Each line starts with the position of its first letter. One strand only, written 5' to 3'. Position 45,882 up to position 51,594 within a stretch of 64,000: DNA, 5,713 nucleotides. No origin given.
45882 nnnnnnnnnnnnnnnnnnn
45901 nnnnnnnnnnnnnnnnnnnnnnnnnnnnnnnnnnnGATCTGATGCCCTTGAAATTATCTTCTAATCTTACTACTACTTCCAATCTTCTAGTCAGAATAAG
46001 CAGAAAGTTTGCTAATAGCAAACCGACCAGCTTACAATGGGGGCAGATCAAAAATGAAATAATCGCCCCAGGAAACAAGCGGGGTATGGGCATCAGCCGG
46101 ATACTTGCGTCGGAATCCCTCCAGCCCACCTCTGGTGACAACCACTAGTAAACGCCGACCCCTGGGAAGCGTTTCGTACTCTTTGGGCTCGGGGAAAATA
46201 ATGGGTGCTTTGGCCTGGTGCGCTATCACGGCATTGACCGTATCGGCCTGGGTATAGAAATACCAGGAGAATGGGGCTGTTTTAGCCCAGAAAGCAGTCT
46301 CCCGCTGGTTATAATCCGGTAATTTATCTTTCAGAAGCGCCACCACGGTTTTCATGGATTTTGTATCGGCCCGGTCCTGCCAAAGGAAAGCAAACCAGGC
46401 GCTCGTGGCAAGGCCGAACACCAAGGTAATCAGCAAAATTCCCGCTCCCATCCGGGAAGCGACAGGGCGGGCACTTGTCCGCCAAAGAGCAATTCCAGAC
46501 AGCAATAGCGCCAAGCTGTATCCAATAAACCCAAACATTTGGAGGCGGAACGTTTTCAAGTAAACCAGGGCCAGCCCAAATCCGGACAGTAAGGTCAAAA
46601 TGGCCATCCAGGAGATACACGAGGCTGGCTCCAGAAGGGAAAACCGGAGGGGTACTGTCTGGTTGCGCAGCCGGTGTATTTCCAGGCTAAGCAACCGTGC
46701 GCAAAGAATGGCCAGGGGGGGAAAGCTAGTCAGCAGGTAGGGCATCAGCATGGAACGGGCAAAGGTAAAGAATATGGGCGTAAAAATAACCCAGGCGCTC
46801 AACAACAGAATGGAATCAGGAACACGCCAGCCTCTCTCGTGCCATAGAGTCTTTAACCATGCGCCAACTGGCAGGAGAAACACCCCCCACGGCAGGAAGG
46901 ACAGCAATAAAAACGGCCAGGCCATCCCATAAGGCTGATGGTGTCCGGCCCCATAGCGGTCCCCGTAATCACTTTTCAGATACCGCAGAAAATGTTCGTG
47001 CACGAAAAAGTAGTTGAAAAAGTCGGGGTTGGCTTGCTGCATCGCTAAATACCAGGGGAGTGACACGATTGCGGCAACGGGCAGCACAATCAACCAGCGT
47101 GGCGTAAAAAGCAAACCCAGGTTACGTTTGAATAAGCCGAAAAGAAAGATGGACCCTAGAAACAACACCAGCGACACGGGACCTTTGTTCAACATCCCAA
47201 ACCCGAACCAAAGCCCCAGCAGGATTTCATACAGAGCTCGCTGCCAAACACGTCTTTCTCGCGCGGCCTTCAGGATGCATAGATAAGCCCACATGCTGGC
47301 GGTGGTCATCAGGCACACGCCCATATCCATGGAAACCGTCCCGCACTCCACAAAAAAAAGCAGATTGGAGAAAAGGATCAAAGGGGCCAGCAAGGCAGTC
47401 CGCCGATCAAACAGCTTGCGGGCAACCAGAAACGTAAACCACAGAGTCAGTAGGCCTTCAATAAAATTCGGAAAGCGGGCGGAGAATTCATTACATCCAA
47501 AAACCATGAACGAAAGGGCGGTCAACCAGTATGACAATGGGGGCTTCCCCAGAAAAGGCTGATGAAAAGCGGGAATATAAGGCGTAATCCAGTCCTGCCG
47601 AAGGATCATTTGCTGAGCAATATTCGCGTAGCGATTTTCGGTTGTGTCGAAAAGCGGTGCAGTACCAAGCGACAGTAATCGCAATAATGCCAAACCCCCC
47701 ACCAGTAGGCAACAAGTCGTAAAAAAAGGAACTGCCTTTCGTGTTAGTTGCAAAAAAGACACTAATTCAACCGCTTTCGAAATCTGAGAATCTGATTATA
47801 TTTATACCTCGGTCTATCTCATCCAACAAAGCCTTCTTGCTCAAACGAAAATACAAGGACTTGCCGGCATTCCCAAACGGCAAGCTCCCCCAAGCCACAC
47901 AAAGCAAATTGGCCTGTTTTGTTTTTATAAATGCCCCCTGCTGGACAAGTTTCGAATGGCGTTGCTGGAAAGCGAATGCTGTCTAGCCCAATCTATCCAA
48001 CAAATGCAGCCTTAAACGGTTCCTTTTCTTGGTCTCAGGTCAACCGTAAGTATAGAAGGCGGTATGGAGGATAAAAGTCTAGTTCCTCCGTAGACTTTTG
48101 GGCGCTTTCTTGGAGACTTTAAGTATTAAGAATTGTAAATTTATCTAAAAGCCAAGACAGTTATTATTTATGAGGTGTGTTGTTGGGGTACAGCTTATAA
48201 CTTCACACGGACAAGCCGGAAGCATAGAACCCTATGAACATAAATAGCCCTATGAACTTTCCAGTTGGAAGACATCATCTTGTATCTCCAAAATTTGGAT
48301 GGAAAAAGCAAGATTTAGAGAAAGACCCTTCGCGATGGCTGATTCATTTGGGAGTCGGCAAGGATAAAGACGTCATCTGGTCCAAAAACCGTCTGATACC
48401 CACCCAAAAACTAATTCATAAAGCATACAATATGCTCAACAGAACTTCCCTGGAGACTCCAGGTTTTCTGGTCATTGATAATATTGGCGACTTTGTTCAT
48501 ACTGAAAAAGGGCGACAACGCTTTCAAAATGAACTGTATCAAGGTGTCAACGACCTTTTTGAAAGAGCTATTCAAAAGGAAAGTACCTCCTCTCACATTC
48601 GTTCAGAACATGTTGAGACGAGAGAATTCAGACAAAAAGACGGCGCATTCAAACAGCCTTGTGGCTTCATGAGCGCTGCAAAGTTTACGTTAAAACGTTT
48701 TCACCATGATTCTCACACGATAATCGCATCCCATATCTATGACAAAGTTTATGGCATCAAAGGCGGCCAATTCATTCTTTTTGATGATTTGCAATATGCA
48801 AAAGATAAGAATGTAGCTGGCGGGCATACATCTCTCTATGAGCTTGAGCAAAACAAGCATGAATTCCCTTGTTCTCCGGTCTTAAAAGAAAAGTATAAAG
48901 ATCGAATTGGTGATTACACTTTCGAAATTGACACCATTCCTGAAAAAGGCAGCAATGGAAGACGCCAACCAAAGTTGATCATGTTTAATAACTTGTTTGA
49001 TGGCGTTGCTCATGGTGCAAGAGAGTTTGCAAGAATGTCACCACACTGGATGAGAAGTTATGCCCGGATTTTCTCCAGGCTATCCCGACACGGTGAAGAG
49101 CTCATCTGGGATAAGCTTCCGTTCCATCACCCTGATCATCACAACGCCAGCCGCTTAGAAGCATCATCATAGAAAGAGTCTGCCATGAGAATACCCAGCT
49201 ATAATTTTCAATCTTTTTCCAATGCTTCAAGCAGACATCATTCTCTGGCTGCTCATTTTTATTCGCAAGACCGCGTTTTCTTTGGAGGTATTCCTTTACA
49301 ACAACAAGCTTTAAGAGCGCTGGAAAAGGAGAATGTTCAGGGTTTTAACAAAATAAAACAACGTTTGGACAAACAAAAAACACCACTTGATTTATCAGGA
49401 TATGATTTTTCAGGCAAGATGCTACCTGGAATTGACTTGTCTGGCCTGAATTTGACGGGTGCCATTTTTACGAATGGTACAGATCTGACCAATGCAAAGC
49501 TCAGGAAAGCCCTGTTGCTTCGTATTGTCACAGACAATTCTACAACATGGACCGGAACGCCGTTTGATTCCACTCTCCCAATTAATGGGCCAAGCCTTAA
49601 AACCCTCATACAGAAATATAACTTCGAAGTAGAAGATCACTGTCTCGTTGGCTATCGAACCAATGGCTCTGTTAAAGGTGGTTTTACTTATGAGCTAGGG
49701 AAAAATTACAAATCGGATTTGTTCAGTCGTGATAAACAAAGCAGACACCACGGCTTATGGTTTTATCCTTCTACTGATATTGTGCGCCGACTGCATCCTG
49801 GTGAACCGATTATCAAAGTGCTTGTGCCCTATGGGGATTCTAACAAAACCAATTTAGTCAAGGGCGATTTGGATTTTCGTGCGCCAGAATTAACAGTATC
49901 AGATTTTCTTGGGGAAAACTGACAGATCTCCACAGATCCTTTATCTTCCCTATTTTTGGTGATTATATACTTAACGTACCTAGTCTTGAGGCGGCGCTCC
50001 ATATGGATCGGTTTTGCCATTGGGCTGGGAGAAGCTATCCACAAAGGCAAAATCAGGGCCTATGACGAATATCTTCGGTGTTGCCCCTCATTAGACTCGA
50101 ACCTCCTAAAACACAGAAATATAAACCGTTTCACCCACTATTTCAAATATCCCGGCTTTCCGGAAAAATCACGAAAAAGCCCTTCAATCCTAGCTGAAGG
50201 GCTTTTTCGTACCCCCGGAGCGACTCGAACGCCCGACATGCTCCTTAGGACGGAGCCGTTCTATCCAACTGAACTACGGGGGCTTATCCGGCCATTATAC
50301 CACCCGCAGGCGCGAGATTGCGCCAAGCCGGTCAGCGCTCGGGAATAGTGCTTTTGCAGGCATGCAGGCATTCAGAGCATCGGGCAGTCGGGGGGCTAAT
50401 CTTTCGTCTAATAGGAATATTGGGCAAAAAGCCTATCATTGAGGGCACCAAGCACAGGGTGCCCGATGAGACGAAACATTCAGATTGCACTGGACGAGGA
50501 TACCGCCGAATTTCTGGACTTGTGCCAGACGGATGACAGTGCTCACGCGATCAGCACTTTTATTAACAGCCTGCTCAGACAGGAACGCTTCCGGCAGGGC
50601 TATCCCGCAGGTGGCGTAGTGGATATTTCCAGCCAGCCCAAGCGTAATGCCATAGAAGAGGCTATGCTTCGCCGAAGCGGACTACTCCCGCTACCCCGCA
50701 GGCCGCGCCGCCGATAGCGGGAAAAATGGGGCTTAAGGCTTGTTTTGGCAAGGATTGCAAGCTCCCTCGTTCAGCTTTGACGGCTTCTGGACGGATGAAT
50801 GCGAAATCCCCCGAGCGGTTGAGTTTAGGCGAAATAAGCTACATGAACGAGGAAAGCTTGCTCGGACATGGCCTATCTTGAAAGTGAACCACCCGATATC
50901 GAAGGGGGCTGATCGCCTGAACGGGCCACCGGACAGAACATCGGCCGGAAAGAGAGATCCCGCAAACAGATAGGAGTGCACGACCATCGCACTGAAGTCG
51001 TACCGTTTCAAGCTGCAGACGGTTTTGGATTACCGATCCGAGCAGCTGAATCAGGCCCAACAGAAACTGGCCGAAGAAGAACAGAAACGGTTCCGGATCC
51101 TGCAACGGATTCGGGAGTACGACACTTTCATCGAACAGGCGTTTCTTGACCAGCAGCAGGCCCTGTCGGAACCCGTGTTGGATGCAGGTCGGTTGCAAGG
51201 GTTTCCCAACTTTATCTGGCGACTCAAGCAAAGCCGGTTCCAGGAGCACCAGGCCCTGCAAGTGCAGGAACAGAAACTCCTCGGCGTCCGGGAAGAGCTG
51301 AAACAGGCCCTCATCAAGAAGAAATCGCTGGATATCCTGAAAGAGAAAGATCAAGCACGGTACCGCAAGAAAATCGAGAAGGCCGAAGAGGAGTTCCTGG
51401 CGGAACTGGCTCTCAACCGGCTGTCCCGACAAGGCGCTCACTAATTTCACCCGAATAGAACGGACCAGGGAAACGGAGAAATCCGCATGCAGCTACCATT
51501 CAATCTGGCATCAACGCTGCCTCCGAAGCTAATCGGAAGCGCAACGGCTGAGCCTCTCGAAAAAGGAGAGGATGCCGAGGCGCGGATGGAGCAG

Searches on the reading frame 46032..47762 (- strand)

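Call 70: search_protein_families(library=pfam, proteins=[window:46032-47762:-], max_evalue=0.001)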
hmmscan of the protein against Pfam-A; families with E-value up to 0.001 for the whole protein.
window:46032-47762:- (576 aa): 2 families
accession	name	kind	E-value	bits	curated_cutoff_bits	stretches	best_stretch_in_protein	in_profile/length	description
PF13231.12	PMT_2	-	6e-19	69.2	26.1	1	73-237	2-160/160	Dolichyl-phosphate-mannose-protein mannosyltransferase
PF02366.24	PMT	-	2.1e-16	60.7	22.7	1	38-251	28-244/245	Dolichyl-phosphate-mannose-protein mannosyltransferase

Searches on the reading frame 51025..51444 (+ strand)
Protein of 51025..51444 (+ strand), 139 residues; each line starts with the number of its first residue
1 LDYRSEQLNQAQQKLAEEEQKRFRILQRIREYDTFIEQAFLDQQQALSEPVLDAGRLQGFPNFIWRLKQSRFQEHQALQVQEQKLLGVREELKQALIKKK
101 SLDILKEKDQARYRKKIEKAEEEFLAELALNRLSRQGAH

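Call 70: search_protein_families(library=pfam, proteins=[window:51025-51444:+], max_evalue=0.001)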
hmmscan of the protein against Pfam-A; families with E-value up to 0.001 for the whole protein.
window:51025-51444:+ (139 aa): 1 family
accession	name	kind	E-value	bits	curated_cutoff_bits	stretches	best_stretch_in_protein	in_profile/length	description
PF02050.21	FliJ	-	1.3e-09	38.8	28.4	1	6-131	5-121/123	Flagellar FliJ protein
